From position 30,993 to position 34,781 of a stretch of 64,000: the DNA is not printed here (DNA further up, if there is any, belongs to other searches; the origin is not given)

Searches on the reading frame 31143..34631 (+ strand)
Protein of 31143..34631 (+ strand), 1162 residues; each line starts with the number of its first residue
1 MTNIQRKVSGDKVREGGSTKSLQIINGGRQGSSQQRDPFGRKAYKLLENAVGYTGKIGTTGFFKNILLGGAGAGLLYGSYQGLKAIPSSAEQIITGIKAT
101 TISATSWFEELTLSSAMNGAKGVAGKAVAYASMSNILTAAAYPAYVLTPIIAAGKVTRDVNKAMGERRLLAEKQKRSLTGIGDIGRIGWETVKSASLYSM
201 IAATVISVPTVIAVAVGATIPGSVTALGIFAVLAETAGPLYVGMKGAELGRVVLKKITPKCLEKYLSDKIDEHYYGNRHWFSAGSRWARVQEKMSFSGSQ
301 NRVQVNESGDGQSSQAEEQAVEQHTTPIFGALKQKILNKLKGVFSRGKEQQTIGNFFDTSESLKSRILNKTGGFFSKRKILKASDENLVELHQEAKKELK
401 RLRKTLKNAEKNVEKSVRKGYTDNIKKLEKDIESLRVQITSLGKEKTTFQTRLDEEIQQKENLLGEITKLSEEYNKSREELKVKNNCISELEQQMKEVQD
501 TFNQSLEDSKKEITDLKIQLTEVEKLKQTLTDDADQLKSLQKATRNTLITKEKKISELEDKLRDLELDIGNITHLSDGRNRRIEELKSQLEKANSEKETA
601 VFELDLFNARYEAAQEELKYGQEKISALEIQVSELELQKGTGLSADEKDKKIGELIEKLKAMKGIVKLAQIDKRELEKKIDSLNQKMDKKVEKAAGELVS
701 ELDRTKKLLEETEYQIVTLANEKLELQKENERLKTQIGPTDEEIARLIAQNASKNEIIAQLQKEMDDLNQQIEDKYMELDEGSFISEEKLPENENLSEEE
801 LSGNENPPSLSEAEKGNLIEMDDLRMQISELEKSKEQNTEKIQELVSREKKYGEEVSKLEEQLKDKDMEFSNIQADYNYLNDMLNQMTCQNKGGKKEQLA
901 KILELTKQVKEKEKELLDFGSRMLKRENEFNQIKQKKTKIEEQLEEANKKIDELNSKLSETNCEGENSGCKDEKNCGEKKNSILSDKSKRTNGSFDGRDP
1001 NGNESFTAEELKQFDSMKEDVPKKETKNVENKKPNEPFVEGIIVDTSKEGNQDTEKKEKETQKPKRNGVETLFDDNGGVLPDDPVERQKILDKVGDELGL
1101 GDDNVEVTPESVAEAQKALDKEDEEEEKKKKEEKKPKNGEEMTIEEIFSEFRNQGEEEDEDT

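Call 5: search_protein_families(library=pfam, proteins=[window:31143-34631:+], max_evalue=1)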
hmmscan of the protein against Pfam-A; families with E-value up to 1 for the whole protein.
window:31143-34631:+ (1162 aa): 4 families
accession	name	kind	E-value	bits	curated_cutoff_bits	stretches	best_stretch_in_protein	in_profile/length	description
PF08614.16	ATG16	-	0.00012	22.8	33.7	3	666-781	31-148/200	Autophagy protein 16 (ATG16)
PF19220.6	Rod_CreS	-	0.00062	19.4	100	4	818-951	68-197/359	Crescentin, rod domain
PF23957.1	DUF7286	-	0.4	9.4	27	1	659-774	726-833/1000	Family of unknown function (DUF7286)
PF18455.6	GBR2_CC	-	0.42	11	25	0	823-841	19-37/39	Gamma-aminobutyric acid type B receptor subunit 2 coiled-coil domain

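Call 6: search_protein_families(library=ncbifam, proteins=[window:31143-34631:+], max_evalue=1)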
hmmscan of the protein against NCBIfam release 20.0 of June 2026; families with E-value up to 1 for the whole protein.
window:31143-34631:+ (1162 aa): 7 families
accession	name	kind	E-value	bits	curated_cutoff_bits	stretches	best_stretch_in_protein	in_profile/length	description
TIGR02168.1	SMC_prok_B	equivalog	1.5e-12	46.1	567.35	3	365-638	647-925/1181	chromosome segregation protein SMC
TIGR02169.1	SMC_prok_A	equivalog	5.1e-09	34.4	729.4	2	371-636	657-917/1165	chromosome segregation protein SMC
NF002572.0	PRK02224.1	equivalog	5e-07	28.4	1087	2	394-599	224-430/888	DNA double-strand break repair ATPase Rad50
NF045487.1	ASRP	equivalog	2.9e-05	22.9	300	3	453-786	123-452/593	archaea-specific SMC-related protein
NF041035.1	Rad50_Halo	equivalog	0.0001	20.8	1000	2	392-570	222-394/883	DNA double-strand break repair ATPase Rad50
TIGR04523.1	Mplasa_alph_rch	subfamily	0.00097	17.2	270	2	612-961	324-664/745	helix-rich protein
NF045873.1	F420_non_VhuD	exception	0.049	13.7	215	1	1086-1133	79-126/132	F420-non-reducing hydrogenase iron-sulfur subunit VhuD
